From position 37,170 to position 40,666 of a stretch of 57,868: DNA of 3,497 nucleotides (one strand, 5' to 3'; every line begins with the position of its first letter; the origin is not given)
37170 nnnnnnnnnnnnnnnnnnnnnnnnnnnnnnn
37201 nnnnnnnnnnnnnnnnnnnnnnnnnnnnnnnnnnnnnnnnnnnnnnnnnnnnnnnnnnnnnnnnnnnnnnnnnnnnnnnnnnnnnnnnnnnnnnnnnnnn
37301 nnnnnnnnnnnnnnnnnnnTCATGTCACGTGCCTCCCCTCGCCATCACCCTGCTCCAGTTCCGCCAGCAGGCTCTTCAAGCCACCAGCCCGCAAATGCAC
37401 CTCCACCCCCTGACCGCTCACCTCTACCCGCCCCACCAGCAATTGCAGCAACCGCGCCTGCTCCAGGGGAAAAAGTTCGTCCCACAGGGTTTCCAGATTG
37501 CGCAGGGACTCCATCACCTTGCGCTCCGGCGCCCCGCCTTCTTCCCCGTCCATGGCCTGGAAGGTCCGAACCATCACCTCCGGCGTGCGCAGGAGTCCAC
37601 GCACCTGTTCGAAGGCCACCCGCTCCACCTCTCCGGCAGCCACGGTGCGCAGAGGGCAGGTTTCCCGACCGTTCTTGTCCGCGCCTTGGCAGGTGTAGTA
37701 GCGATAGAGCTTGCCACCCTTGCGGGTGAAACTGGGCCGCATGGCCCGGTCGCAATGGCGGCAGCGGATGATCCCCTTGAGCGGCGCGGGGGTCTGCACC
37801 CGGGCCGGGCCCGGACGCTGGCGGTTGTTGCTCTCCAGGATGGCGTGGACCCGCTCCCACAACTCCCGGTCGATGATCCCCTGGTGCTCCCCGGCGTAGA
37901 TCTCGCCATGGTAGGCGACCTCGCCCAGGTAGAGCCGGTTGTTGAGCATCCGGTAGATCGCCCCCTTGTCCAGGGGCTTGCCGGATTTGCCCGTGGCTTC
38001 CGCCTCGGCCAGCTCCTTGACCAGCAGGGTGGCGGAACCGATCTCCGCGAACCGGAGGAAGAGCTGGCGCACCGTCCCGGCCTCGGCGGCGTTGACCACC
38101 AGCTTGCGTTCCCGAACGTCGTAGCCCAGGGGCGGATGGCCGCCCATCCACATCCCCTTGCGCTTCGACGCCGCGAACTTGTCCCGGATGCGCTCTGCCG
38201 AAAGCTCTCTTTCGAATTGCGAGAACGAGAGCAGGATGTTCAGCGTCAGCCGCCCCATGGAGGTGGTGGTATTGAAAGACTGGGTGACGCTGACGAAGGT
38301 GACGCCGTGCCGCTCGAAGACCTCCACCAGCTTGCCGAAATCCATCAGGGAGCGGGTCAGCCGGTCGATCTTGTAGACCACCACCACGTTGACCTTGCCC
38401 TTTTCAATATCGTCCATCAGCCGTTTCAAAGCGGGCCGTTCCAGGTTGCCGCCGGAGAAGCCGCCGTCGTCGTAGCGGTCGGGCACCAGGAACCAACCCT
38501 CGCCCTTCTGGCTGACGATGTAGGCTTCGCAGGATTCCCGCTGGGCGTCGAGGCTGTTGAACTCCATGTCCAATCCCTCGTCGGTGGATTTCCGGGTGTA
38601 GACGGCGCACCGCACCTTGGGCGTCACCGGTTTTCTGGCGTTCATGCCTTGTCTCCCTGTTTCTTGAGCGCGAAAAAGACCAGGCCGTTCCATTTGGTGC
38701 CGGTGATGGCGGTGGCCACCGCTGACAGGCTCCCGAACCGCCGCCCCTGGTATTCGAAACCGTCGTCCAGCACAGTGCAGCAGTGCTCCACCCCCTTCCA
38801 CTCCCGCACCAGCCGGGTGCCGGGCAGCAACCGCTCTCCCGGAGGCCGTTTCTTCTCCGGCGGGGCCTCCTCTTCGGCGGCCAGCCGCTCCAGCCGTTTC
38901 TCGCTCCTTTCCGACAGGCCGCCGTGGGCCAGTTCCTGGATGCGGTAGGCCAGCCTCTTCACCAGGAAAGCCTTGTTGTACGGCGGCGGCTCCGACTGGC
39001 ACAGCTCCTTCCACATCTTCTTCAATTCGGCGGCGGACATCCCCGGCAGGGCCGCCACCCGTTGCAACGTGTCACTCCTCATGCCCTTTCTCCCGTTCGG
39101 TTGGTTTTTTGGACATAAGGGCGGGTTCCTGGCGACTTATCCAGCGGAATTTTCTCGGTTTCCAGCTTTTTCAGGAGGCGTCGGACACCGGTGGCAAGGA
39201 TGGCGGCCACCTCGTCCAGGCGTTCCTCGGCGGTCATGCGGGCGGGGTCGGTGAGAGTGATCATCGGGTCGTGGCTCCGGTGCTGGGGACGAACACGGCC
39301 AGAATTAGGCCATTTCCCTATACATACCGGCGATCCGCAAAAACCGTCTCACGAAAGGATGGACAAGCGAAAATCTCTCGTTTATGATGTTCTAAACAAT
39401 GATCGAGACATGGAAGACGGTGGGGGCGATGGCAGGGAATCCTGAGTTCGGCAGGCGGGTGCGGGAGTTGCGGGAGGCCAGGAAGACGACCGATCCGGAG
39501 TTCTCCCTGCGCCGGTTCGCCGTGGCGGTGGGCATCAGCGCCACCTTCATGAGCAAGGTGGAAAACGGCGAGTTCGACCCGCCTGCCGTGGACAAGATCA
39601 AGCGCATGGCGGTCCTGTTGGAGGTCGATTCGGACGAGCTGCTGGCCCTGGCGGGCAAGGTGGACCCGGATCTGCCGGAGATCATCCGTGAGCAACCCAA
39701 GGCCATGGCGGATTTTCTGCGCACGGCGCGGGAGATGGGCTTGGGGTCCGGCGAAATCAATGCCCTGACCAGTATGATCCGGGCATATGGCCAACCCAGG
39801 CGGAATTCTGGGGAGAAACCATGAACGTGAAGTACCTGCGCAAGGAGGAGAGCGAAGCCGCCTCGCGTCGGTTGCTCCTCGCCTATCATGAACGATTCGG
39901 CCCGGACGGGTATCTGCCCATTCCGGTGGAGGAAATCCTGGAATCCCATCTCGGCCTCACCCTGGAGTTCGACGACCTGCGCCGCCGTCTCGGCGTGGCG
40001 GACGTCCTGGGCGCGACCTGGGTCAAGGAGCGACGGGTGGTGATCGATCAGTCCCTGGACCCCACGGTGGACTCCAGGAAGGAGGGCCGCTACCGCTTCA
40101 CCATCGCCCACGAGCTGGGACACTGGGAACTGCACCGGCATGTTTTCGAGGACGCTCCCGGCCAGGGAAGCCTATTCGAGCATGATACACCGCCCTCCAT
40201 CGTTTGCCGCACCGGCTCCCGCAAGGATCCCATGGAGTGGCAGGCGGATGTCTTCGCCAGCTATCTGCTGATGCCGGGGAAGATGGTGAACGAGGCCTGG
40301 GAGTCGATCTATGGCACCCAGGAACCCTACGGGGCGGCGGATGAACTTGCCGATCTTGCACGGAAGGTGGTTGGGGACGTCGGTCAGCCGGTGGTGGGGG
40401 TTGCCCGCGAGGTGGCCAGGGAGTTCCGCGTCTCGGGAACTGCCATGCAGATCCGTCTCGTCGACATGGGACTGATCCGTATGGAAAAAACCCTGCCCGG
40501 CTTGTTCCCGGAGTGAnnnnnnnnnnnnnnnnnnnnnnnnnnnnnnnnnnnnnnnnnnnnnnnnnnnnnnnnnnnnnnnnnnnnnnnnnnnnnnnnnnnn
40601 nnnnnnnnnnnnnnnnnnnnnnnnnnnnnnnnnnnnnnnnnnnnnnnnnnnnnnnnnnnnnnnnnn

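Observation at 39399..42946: XRE-ImmA (COG2856) pair followed by two large domain-less ORFs: possible regulated effector or abortive-infection cassette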

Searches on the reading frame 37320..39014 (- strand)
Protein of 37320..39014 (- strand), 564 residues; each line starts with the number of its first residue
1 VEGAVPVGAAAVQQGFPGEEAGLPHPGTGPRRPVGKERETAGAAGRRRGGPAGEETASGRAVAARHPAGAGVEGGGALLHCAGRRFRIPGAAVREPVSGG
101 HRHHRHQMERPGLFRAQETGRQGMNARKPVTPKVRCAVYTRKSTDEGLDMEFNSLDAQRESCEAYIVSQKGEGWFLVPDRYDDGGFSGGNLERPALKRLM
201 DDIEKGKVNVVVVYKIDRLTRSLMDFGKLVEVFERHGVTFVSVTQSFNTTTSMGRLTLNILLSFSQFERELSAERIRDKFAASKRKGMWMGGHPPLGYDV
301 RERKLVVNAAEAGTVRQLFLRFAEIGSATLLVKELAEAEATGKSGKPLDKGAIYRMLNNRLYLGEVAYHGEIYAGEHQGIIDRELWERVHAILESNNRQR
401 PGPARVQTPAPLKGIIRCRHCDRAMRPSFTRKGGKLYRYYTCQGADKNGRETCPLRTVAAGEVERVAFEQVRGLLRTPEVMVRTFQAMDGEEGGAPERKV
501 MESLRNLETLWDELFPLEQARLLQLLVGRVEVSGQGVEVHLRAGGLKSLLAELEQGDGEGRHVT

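Call 3: search_protein_families(library=pfam, proteins=[window:37320-39014:-], max_evalue=0.1)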
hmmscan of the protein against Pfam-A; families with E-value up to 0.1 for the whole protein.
window:37320-39014:- (564 aa): 3 families
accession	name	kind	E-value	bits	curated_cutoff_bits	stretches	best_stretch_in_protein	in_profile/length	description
PF00239.26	Resolvase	-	3.9e-37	128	23.3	1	137-289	2-145/145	Resolvase, N terminal domain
PF07508.19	Recombinase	-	3.5e-13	50.1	21.1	1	310-396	2-102/102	Recombinase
PF13408.12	Zn_ribbon_recom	-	6.7e-13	49.2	25.3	1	411-472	1-58/58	Recombinase zinc beta ribbon domain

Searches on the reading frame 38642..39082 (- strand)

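Call 3: search_protein_families(library=pfam, proteins=[window:38642-39082:-], max_evalue=0.1)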
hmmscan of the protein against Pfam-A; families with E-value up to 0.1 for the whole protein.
window:38642-39082:- (146 aa): 2 families
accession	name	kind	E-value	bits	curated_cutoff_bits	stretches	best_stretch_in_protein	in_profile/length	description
PF11149.13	DUF2924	-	2.7e-54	183.6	31.2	1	7-140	2-135/135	Protein of unknown function (DUF2924)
PF18755.6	RAMA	-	0.0056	17.1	35.2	1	84-141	29-89/107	Restriction Enzyme Adenine Methylase Associated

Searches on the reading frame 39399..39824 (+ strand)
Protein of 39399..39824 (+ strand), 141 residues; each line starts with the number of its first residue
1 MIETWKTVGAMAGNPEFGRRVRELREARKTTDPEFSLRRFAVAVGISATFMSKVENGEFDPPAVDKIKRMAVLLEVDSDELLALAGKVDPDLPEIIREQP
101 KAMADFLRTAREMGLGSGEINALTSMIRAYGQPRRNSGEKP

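Call 3: search_protein_families(library=pfam, proteins=[window:39399-39824:+], max_evalue=0.1)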
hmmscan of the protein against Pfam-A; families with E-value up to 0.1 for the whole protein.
window:39399-39824:+ (141 aa): 4 families
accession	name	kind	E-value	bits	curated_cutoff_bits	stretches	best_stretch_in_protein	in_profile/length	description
PF13560.12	HTH_31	-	3.2e-11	43.8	27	1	16-83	1-63/64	Helix-turn-helix domain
PF12844.13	HTH_19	-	3.6e-05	24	30.2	1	18-86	1-63/64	Helix-turn-helix domain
PF01381.28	HTH_3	-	0.00029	21.3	23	1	24-81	4-55/55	Helix-turn-helix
PF13443.12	HTH_26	-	0.0091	16.7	22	1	35-83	11-59/63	Cro/C1-type HTH DNA-binding domain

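Call 4: search_protein_families(library=padloc, proteins=[window:39399-39824:+], max_evalue=0.1)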
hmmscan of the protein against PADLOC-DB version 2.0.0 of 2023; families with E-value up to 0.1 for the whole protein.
window:39399-39824:+ (141 aa): 8 families
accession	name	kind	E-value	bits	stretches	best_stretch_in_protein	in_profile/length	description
PDLC04142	capH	-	3.1e-07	29.4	1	17-83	7-67/103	capH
PDLC03665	Control_protein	-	3.1e-05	22.1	1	17-83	9-70/77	control protein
PDLC02926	HTH_VI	-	4.6e-05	21.6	1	24-89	6-68/92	-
PDLC04775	PDC-M69A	-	0.00029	19.3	1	34-84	20-69/113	-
PDLC03954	RmrA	-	0.00065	16.7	1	18-83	12-71/380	-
PDLC03947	RmrA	-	0.0016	15.3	1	19-72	14-61/383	-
PDLC03664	Control_protein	-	0.0081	14.6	1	16-82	13-73/74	control protein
PDLC03949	RmrA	-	0.03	11.2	0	34-77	15-57/363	-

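Call 5: search_protein_families(library=phrogs, proteins=[window:39399-39824:+], max_evalue=0.1)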
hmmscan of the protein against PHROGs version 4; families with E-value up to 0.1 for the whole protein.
window:39399-39824:+ (141 aa): 11 families
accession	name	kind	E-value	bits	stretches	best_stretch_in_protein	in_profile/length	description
phrog_2967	-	transcription regulation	2.9e-07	31.2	1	15-88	9-76/225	transcriptional regulator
phrog_8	-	transcription regulation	3.7e-07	30.9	1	16-89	161-223/346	transcriptional regulator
phrog_5823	-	transcription regulation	2.3e-06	28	1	15-84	5-69/404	transcriptional regulator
phrog_2328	-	transcription regulation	1.9e-05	25.5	1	16-90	15-81/128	transcriptional repressor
phrog_3949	-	transcription regulation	0.0003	21.9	1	31-97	27-88/161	transcriptional repressor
phrog_32768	-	unknown function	0.0025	17.6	1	28-84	16-72/446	-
phrog_2439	-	transcription regulation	0.0047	16.8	0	23-78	11-63/367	transcriptional regulator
phrog_35195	-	unknown function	0.031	14.9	1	17-83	3-64/159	-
phrog_37705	-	unknown function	0.052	14.2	1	43-87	29-73/278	-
phrog_7241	-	transcription regulation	0.072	14.1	1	38-82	78-121/122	transcriptional regulator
phrog_34197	-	unknown function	0.093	14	0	47-103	33-91/93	-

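Call 82: search_protein_families(library=ncbifam, proteins=[window:39429-39824:+], max_evalue=0.01)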
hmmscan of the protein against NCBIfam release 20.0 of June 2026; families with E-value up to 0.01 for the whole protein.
window:39429-39824:+ (131 aa): 5 families
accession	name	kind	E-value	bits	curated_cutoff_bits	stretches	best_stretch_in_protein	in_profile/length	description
NF041951.1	phage_RstR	subfamily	3.9e-06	27.1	80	1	10-80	6-70/108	RstR family transcriptional repressor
NF046032.1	TransRegSlrRBacil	equivalog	1.2e-05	25.4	250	1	24-72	14-62/149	HTH-type transcriptional regulator SlrR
NF006015.0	PRK08154.1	subfamily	0.00088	18.5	204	1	6-103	30-121/314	anaerobic benzoate catabolism transcriptional regulator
TIGR02147.1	Fsuc_second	paralog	0.0017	17.8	50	1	11-69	14-72/272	TIGR02147 family protein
TIGR03070.1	couple_hipB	subfamily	0.0035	17.3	71.65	0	6-48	2-39/58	type II toxin-antitoxin system Y4mF family antitoxin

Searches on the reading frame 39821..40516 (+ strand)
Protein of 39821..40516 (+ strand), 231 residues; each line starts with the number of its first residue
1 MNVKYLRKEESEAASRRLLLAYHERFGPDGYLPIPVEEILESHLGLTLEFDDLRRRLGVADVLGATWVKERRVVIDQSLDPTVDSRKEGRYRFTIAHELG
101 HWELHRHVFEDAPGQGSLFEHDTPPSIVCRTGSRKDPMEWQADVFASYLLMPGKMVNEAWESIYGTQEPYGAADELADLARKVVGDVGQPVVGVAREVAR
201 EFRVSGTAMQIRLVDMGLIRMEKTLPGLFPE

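Call 3: search_protein_families(library=pfam, proteins=[window:39821-40516:+], max_evalue=0.1)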
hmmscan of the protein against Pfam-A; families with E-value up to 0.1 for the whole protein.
window:39821-40516:+ (231 aa): 3 families
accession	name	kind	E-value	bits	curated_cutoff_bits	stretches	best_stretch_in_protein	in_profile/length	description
PF06114.19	Peptidase_M78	-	4.2e-12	46.4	22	1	87-213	38-122/123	IrrE N-terminal-like domain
PF18963.5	DUF5703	-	0.039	14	33.2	0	84-108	13-37/51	Family of unknown function (DUF5703)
PF01435.24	Peptidase_M48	-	0.069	13.4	20.3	0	70-110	46-83/186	Peptidase family M48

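Call 4: search_protein_families(library=padloc, proteins=[window:39821-40516:+], max_evalue=0.1)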
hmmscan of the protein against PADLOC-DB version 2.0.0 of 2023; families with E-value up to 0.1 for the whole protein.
window:39821-40516:+ (231 aa): 16 families
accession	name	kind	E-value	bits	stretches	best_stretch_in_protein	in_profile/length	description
PDLC04141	capP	-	4.2e-24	83.4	1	62-159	43-121/242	capP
PDLC03954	RmrA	-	2.4e-07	28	1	90-154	207-255/380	-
PDLC03948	RmrA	-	6.9e-07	26.5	1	85-156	201-256/397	-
PDLC03949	RmrA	-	1.1e-06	25.8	1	90-159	188-234/363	-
PDLC03951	RmrA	-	1.9e-06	25.1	1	84-110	198-224/400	-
PDLC03945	RmrA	-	4e-06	24.2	2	90-108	207-225/394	-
PDLC03953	RmrA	-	6.7e-06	23.5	1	87-107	204-224/373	-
PDLC03952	RmrA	-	1.2e-05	22.3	1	87-156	216-269/395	-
PDLC03947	RmrA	-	3.1e-05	21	1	84-112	201-229/383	-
PDLC03946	RmrA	-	0.00011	19.1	1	90-163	189-240/357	-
PDLC03944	RmrA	-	0.00039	17.6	1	89-108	197-216/384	-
PDLC03943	RmrA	-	0.001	16.2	0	89-106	190-207/370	-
PDLC03955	RmrA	-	0.0015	15.9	1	34-108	165-231/371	-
PDLC03011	peptidase_U41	-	0.047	11.2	1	85-113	153-181/378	-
PDLC03956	RmrA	-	0.055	10.5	0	89-111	204-226/399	-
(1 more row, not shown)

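Call 5: search_protein_families(library=phrogs, proteins=[window:39821-40516:+], max_evalue=0.1)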
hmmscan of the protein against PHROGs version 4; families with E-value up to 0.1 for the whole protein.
window:39821-40516:+ (231 aa): 6 families
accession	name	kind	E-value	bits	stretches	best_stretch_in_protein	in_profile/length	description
phrog_2439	-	transcription regulation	4.9e-15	56.3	1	87-162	193-251/367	transcriptional regulator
phrog_4031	-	unknown function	1.5e-12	47.8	1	68-218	213-353/626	-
phrog_1914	-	unknown function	4e-12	47.3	1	33-160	29-151/222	-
phrog_87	-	other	1.1e-11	46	1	37-173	44-147/227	metallo-protease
phrog_19315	-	unknown function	6e-06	26.5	1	86-158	90-152/348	-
phrog_1516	-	unknown function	5.1e-05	24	1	87-156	83-145/227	-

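Call 82: search_protein_families(library=ncbifam, proteins=[window:39821-40516:+], max_evalue=0.01)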
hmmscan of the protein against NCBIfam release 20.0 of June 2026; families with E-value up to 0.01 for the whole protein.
window:39821-40516:+ (231 aa): 1 family
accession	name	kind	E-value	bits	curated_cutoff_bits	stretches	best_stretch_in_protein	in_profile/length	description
NF052239.1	antitox_spr1629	equivalog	1.7e-05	24.1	335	1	89-169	206-269/377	spr1629 family repressor/antitoxin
